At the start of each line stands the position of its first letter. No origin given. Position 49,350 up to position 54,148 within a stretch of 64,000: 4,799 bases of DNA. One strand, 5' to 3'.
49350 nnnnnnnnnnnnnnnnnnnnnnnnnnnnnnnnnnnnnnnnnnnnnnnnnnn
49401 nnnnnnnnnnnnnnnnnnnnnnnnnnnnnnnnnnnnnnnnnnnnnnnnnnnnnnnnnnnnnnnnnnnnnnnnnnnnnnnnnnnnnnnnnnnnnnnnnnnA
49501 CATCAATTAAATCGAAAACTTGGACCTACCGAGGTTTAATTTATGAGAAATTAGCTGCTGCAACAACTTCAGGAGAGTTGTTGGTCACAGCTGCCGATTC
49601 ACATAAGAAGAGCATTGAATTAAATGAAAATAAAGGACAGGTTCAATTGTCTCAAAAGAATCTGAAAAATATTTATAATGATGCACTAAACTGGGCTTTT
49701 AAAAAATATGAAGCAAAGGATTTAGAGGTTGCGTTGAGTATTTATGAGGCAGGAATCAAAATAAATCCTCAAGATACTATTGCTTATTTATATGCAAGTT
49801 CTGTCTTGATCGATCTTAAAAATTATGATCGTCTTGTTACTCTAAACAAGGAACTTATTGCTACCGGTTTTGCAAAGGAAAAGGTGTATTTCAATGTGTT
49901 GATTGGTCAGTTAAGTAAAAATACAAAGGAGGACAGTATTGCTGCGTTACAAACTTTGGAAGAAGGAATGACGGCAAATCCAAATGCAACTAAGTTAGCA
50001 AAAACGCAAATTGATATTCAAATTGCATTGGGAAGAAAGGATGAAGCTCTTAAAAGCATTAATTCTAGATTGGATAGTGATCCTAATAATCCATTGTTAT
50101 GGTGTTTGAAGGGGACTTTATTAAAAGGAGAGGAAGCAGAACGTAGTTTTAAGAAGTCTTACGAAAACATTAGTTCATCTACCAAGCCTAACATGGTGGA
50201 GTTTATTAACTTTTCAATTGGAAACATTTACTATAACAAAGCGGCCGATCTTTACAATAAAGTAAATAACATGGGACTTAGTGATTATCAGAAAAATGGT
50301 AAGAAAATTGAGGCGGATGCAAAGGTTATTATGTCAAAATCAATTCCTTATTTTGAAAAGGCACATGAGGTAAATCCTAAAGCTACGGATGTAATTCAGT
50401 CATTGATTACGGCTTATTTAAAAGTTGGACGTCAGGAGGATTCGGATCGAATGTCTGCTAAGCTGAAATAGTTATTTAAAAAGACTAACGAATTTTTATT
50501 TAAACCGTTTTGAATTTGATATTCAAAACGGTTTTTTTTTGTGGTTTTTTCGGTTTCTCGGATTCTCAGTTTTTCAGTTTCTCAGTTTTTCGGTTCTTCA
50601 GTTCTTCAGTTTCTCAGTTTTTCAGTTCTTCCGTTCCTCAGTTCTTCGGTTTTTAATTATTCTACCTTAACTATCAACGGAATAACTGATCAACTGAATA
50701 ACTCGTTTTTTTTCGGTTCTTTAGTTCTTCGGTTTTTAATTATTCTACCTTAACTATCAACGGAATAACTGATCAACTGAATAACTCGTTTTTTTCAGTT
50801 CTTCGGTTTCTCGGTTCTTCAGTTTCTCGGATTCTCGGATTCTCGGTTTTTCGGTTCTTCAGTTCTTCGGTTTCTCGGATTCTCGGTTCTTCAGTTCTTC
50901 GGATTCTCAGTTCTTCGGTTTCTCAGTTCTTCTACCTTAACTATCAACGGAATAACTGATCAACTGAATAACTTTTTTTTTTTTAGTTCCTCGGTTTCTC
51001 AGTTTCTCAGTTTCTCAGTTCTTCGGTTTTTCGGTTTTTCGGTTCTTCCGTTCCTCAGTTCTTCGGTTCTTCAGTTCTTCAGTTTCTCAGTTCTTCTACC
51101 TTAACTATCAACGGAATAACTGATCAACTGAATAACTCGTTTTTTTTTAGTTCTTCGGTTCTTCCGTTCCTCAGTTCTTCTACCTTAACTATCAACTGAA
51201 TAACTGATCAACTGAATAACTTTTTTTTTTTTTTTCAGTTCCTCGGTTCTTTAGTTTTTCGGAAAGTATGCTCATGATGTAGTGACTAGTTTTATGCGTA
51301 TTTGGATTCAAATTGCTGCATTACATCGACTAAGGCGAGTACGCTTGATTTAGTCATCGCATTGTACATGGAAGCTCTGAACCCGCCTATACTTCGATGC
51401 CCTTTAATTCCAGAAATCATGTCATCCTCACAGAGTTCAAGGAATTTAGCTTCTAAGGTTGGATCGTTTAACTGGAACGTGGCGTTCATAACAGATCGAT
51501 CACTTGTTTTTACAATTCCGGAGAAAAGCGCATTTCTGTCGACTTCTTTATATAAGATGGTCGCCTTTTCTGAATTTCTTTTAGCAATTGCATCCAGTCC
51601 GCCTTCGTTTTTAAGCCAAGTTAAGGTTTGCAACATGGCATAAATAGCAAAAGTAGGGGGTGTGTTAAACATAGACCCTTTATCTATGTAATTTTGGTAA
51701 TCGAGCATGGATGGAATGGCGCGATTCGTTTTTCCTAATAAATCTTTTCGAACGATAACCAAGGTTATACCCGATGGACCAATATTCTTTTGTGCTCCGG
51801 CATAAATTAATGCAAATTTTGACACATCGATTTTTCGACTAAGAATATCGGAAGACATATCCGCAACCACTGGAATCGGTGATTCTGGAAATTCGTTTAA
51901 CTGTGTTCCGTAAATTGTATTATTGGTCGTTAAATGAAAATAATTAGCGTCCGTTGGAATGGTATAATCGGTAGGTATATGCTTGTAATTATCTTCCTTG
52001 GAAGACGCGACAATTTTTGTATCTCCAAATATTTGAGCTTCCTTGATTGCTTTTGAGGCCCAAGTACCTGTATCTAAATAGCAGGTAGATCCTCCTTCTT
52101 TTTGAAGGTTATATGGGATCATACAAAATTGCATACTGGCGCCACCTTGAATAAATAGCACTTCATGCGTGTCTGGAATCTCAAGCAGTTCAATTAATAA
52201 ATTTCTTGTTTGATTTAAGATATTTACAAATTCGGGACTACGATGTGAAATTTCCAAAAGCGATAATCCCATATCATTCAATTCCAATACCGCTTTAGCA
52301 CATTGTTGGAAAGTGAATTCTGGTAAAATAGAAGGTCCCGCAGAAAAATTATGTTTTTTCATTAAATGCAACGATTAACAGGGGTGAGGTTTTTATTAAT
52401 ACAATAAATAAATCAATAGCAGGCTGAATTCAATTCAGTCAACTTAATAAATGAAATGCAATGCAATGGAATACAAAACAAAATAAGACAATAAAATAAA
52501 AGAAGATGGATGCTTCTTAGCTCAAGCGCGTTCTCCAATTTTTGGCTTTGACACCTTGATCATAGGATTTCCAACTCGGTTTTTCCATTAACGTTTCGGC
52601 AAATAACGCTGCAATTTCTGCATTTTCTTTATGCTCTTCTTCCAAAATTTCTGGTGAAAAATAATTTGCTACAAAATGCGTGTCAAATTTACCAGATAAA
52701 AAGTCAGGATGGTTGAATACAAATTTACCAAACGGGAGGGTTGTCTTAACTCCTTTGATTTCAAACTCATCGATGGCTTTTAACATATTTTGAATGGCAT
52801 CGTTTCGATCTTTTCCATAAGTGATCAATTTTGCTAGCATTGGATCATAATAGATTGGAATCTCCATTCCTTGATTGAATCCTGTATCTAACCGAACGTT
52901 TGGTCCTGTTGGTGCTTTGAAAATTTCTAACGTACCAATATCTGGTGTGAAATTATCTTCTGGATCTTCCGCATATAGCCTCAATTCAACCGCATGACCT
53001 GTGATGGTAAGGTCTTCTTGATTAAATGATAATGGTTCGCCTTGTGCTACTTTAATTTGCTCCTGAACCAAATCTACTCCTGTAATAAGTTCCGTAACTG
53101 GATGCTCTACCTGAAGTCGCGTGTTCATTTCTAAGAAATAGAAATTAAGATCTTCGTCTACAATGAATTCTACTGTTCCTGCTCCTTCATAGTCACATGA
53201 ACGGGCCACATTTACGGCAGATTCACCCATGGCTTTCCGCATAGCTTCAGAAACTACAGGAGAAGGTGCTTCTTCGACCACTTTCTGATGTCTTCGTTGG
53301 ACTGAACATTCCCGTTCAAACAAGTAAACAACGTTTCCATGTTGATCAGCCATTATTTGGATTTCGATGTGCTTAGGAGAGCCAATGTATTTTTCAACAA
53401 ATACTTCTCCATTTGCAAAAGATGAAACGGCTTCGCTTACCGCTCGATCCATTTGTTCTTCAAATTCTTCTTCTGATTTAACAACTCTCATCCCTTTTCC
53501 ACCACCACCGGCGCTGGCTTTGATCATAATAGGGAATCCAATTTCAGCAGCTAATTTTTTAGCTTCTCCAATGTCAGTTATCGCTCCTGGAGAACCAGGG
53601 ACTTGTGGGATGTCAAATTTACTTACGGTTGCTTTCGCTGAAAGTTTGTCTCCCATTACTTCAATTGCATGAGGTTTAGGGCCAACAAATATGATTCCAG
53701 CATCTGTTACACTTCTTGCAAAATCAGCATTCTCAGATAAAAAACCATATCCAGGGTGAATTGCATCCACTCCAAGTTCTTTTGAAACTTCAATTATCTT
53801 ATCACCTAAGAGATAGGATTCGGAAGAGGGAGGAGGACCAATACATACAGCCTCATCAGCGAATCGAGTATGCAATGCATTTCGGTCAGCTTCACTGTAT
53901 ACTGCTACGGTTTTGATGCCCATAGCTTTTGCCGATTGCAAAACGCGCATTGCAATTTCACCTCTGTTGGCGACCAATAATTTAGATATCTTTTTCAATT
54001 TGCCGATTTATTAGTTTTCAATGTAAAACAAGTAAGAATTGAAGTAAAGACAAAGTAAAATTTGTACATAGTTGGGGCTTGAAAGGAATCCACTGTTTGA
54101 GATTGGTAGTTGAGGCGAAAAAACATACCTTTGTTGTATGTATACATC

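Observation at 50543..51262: Nested, strand-asymmetric repeat array: octamer tandems punctuated by a 43-bp module plus poly-T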

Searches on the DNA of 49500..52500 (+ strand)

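Call 5: search_rna_families(source=window, start=49500, end=52500, threshold=evalue, max_evalue=10)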
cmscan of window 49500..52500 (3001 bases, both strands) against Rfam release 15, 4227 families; matches with E-value up to 10: 5.
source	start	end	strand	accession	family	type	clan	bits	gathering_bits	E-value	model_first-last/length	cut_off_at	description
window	50408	50539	+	RF00515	PyrR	Cis-reg;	-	26.2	54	0.97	1-115/115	no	PyrR binding site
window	51194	51258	+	RF04106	mir-1303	Gene; miRNA;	-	21.5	107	0.84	1-85/85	no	mir-1303 microRNA precursor family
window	50939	51022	+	RF04106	mir-1303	Gene; miRNA;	-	19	107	3.8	1-85/85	no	mir-1303 microRNA precursor family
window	51377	51437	-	RF01178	snoR77Y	Gene; snRNA; snoRNA; CD-box;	CL00057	19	52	4.3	1-85/85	no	Small nucleolar RNA snoR77Y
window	51193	51265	-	RF00904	mir-392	Gene; miRNA;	-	18.5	62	5.1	1-75/75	no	mir-392 microRNA precursor family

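Call 59: search_dna_similar(query=window:50893-51150:+, collection=plasmids, mode=distant, max_evalue=0.01, max_rows=10)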
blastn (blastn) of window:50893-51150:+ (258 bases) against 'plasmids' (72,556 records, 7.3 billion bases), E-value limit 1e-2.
No match.

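Call 60: search_dna_similar(query=window:50893-51150:+, collection=phages, mode=distant, max_evalue=0.01, max_rows=10)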
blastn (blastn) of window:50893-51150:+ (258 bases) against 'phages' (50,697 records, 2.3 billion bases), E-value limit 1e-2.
No match.

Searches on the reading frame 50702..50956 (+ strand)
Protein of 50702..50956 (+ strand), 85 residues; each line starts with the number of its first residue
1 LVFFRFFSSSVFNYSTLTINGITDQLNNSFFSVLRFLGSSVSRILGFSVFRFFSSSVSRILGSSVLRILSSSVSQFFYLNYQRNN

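Call 29: find_homologous_proteins(query=window:50702-50956:+, max_evalue=10)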
Query seq(85 aa): 211 candidates shared short words with the query, none scored E <= 10.

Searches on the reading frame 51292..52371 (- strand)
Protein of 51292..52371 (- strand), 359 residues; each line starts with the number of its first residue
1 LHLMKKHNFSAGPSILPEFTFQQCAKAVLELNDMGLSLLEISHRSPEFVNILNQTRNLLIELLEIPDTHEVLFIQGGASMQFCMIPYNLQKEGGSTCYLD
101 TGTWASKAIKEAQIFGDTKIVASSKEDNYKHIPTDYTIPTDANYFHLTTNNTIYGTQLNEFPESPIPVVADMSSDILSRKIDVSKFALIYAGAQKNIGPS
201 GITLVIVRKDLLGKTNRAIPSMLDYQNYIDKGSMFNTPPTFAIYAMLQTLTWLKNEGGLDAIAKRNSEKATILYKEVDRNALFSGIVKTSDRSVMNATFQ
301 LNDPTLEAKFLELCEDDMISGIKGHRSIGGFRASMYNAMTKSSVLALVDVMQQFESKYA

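Call 9: search_protein_families(library=pfam, proteins=[window:51292-52371:-])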
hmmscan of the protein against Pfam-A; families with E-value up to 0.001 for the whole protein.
window:51292-52371:- (359 aa): 1 family
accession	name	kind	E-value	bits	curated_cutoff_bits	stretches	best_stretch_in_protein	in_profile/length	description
PF00266.25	Aminotran_5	-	7.6e-41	140.8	21.5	1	8-346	3-370/371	Aminotransferase class-V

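Call 16: find_encoding_contigs(protein=window:51292-52371:-, flank=6000, max_places=10)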
Protein window:51292-52371:- (359 aa): no gene with exactly this product is on record in the collection.

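Call 20: find_encoding_contigs(protein=window:51292-52362:-, flank=6000, max_places=10)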
Protein window:51292-52362:- (356 aa): no gene with exactly this product is on record in the collection.

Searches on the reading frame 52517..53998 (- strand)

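Call 9: search_protein_families(library=pfam, proteins=[window:52517-53998:-])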
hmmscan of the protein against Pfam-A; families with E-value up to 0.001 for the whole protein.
window:52517-53998:- (493 aa): 7 families
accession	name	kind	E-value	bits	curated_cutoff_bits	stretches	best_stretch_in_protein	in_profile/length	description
PF02786.22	CPSase_L_D2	-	9.8e-82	274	19.8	1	117-324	1-209/211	Carbamoyl-phosphate synthase L chain, ATP binding domain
PF00289.28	Biotin_carb_N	-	1.6e-46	157.7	25.5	1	4-112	2-110/110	Biotin carboxylase, N-terminal domain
PF02785.25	Biotin_carb_C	-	2.7e-37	127.6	32.4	1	338-444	1-107/108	Biotin carboxylase C-terminal domain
PF07478.18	Dala_Dala_lig_C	-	1.6e-11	44.5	24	1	147-293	29-174/204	D-ala D-ala ligase C-terminus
PF02222.28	ATP-grasp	-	4.6e-11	43.1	27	1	140-291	16-159/179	ATP-grasp domain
PF01071.24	GARS_A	-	7.6e-05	23.1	27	1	117-221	2-102/194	Phosphoribosylglycinamide synthetase, ATP-grasp (A) domain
PF02655.19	ATP-grasp_3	-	0.00055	20.5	23.2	0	154-296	31-158/160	ATP-grasp domain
